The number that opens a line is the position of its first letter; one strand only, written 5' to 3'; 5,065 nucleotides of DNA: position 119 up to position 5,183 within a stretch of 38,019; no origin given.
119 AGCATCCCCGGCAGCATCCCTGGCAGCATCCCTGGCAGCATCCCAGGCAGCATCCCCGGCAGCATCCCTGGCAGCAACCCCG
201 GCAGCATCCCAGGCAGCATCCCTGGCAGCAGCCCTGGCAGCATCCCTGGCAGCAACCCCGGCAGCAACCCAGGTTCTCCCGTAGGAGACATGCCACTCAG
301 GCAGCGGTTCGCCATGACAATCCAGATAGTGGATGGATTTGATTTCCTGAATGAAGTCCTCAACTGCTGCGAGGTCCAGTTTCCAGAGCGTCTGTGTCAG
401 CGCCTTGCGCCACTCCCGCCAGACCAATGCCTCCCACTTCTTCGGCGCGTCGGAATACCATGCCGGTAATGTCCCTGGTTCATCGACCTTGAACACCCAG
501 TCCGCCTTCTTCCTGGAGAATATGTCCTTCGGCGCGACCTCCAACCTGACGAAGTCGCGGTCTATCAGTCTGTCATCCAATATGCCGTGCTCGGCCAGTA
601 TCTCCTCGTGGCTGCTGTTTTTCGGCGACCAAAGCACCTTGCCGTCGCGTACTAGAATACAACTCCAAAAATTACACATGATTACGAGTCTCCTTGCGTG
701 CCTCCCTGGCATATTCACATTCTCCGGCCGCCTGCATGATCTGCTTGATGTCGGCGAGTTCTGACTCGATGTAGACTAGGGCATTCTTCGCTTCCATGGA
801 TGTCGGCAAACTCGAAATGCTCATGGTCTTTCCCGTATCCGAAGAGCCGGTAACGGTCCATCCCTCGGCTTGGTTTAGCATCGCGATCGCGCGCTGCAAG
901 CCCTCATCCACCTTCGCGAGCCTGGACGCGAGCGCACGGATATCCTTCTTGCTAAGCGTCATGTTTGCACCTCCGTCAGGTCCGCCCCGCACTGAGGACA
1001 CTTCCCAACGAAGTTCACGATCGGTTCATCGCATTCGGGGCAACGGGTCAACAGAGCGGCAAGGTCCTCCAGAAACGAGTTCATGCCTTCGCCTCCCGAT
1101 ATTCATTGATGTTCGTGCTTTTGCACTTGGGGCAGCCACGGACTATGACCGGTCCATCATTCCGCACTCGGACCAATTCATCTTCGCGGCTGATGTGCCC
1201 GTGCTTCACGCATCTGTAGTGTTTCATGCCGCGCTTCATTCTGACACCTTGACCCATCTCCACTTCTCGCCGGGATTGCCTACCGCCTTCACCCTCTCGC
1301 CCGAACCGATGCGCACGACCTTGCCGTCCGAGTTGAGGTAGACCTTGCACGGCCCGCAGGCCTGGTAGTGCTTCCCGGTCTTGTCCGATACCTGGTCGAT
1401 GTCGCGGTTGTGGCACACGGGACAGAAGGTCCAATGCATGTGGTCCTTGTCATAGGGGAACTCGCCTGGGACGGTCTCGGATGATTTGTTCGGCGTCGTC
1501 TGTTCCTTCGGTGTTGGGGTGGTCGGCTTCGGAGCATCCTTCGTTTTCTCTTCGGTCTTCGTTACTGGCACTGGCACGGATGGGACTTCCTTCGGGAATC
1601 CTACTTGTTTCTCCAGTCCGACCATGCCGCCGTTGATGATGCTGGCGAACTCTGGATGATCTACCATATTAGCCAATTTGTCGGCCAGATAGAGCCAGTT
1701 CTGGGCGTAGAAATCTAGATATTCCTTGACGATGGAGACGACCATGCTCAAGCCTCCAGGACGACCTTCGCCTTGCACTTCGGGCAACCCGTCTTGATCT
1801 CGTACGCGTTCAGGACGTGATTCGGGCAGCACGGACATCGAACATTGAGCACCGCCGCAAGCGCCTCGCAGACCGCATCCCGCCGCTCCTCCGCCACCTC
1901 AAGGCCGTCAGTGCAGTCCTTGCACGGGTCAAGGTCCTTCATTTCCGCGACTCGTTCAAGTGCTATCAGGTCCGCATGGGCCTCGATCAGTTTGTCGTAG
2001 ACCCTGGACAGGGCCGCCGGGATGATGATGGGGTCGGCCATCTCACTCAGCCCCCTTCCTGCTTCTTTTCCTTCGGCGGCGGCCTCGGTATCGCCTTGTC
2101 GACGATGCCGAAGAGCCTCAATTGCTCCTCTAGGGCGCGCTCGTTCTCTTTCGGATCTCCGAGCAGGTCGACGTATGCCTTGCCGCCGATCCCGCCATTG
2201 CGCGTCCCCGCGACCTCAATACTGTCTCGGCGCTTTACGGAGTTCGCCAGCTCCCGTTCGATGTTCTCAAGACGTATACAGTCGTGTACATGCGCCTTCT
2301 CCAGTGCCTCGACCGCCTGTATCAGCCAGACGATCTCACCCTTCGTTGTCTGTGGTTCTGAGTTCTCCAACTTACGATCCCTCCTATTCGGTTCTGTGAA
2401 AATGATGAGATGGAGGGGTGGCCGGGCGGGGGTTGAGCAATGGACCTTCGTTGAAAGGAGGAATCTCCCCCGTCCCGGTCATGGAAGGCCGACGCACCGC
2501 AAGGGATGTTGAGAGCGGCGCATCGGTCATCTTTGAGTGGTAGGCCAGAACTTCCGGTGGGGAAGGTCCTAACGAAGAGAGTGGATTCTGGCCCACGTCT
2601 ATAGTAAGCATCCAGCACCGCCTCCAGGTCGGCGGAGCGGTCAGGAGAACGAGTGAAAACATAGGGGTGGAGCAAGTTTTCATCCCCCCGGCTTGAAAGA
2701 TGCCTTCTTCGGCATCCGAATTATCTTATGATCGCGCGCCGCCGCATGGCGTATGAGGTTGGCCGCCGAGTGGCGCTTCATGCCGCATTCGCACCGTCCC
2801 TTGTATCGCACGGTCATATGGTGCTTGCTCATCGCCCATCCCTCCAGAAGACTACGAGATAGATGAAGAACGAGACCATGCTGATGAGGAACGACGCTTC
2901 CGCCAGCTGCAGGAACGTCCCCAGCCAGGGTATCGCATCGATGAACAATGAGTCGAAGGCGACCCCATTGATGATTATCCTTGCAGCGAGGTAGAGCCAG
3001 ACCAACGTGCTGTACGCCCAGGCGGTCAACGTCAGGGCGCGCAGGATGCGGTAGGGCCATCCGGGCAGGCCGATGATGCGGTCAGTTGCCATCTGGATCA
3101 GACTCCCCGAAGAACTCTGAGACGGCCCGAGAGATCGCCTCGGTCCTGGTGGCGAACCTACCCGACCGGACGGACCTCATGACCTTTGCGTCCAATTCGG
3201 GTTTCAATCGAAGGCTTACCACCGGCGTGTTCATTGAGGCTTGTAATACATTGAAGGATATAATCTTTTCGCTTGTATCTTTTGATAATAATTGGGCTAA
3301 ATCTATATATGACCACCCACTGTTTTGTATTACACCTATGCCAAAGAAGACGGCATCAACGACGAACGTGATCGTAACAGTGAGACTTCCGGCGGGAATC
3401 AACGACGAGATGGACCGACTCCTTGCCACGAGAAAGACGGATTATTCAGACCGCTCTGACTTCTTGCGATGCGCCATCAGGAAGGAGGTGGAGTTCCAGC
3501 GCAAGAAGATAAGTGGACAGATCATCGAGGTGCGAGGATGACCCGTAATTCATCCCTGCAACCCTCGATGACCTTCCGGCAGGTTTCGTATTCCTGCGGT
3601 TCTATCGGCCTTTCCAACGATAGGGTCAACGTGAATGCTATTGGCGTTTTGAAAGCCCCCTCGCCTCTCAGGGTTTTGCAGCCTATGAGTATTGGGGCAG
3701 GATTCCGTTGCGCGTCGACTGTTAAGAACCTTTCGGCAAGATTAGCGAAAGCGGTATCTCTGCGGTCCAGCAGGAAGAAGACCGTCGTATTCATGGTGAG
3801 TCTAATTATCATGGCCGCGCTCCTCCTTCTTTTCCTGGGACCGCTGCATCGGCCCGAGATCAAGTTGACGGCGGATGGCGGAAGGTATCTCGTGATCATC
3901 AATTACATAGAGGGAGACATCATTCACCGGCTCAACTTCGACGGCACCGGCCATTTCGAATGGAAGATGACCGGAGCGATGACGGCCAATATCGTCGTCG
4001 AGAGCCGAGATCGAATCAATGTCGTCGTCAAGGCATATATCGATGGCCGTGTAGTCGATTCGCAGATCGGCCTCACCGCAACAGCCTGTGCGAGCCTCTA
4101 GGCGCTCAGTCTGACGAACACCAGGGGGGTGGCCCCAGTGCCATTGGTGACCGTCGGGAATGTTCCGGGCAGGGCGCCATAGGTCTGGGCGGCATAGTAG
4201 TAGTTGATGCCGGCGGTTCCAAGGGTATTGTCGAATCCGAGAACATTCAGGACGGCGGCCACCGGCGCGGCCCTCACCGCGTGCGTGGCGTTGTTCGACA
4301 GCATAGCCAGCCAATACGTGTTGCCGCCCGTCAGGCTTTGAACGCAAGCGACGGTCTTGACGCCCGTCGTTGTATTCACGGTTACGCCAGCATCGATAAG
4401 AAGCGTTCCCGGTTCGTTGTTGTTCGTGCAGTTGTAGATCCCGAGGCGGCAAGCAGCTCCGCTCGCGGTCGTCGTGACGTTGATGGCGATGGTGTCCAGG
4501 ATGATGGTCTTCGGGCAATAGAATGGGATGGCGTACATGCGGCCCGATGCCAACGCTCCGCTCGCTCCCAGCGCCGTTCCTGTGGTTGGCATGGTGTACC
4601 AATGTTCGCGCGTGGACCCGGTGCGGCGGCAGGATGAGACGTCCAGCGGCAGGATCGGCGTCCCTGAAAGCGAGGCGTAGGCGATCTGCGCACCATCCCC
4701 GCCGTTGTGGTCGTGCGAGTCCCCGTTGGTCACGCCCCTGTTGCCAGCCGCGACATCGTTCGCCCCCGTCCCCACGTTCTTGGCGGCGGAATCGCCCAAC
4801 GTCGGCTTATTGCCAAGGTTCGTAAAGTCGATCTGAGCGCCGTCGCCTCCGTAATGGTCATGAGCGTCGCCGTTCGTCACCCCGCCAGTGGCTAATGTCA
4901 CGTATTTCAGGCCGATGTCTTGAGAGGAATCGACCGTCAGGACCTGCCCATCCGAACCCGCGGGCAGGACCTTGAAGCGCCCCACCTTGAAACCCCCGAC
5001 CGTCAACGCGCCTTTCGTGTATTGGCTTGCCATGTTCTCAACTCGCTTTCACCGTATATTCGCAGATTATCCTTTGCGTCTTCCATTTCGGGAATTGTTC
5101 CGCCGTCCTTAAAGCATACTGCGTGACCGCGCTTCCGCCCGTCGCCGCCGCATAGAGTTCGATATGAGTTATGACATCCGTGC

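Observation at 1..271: In-frame 12-nt tandem array whose only variable positions are two non-synonymous sites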

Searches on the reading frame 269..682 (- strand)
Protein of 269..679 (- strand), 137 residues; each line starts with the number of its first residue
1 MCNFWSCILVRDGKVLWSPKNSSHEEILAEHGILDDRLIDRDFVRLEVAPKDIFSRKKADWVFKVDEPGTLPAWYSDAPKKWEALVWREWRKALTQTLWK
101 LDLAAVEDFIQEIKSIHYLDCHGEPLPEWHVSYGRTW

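Call 7: search_protein_families(library=pfam, proteins=[window:269-679:-], max_evalue=1)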
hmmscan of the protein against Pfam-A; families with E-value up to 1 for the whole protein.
seq(137 aa): 1 family
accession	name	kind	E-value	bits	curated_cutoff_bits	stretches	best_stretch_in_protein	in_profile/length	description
PF21296.3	APAF-1-like_WHD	-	0.16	12.6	27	1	97-124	25-54/68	Apoptotic protease-activating factor 1-like, winged-helix domain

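Call 8: search_protein_families(library=phrogs, proteins=[window:269-679:-], max_evalue=1)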
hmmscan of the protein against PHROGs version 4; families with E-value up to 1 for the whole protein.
seq(137 aa): 1 family
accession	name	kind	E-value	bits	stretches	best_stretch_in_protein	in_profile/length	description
phrog_31191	-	unknown function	0.4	12.1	1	115-124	18-27/32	-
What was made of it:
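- Tried and rejected: PHROGs hit only the repeat segment, in families of unknown function (call 8).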

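Call 63: search_protein_representatives(protein=window:272-682:-)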
Query: 137 residues. Proteins with E-value up to 0.001 (for the whole library): 633; up to 1e-10: 90; up to 1e-30: 10. The best 150 are listed.
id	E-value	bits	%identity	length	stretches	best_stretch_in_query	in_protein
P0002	7.4e-73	259.6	79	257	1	2-137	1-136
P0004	6.4e-47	175.4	61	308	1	2-133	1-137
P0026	9.9e-44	165.0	53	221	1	2-136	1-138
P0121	1.8e-43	164.2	53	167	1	2-137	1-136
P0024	1.7e-38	148.1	49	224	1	2-133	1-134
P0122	2.2e-37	144.4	56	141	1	2-124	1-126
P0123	7.9e-33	129.6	51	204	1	2-132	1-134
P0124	1.5e-32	128.8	43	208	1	2-133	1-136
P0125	1.0e-31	126.0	56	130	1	2-99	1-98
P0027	5.8e-31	123.6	48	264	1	2-137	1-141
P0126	2.3e-28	115.2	48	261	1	2-137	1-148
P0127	1.4e-26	109.3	42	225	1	2-135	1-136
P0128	3.6e-26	108.0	56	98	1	2-91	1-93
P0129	4.9e-26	107.6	40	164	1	2-135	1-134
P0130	5.0e-26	107.5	52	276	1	2-97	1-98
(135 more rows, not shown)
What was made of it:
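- The N-module has 633 clusters at E<=1e-3 among 1.84 billion representatives, and the match almost always starts at residue 1-2 (call 63).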

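Call 80: find_related_loci(query=A6, collection=genome_contigs, flank=6000)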
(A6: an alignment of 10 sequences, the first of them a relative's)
Query A6 (236 aa) in genome_contigs; peptide patterns used: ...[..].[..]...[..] (x = any residue, [..] = any of these).
38 stretches matched a pattern; 1 encode a relative of the query (tblastn E <= 1e-3); 1 distinct loci.
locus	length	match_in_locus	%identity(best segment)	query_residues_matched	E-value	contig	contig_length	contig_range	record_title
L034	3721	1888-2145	46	1-89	5e-23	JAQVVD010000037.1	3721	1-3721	MAG: Candidatus Peribacteraceae bacterium isolate STF1_71 NODE_110658_length_3721_cov_7.013634_Sandtown_F1, whole genome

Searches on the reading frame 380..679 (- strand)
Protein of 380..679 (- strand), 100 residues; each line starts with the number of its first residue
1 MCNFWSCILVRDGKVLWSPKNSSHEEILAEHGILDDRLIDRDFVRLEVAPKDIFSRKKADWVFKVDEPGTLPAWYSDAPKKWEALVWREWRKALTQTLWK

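Call 77: search_solved_structures(query=A5, max_evalue=10)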
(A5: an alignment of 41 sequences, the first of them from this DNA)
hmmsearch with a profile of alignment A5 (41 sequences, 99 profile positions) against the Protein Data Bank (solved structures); distinct sequences matched with E-value up to 10: 0.

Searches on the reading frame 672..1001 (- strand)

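Call 16: search_protein_families(library=phrogs, proteins=[window:672-1001:-], max_evalue=0.001)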
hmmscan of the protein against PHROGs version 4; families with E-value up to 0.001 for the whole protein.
window:672-1001:- (109 aa): 0 families

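Call 17: search_protein_families(library=pfam, proteins=[window:672-1001:-], max_evalue=0.01)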
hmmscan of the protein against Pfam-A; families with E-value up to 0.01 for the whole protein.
window:672-1001:- (109 aa): 1 family
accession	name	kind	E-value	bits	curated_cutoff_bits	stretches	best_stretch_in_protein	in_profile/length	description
PF20720.3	nSTAND3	-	0.002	18.3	27.2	1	33-90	5-62/155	Novel STAND NTPase 3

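Call 51: search_protein_families(library=padloc, proteins=[window:672-1001:-], max_evalue=0.01)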
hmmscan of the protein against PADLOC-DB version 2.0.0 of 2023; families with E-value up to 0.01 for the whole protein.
window:672-1001:- (109 aa): 0 families

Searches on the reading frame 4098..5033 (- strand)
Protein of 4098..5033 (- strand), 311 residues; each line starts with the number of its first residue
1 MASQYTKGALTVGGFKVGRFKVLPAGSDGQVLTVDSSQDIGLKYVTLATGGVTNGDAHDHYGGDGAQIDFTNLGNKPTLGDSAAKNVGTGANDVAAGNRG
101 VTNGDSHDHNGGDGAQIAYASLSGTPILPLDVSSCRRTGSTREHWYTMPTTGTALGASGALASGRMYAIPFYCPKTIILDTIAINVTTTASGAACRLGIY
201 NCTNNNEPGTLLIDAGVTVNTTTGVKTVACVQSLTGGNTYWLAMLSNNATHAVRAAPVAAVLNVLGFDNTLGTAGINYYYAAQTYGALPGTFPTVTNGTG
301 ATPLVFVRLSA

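Call 16: search_protein_families(library=phrogs, proteins=[window:4098-5033:-], max_evalue=0.001)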
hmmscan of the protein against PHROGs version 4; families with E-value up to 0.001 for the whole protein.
window:4098-5033:- (311 aa): 1 family
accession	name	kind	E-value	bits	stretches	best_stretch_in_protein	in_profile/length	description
phrog_25864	-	unknown function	2.1e-13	51.3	1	142-308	25-191/193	-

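Call 17: search_protein_families(library=pfam, proteins=[window:4098-5033:-], max_evalue=0.01)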
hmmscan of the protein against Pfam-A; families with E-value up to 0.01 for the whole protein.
window:4098-5033:- (311 aa): 0 families
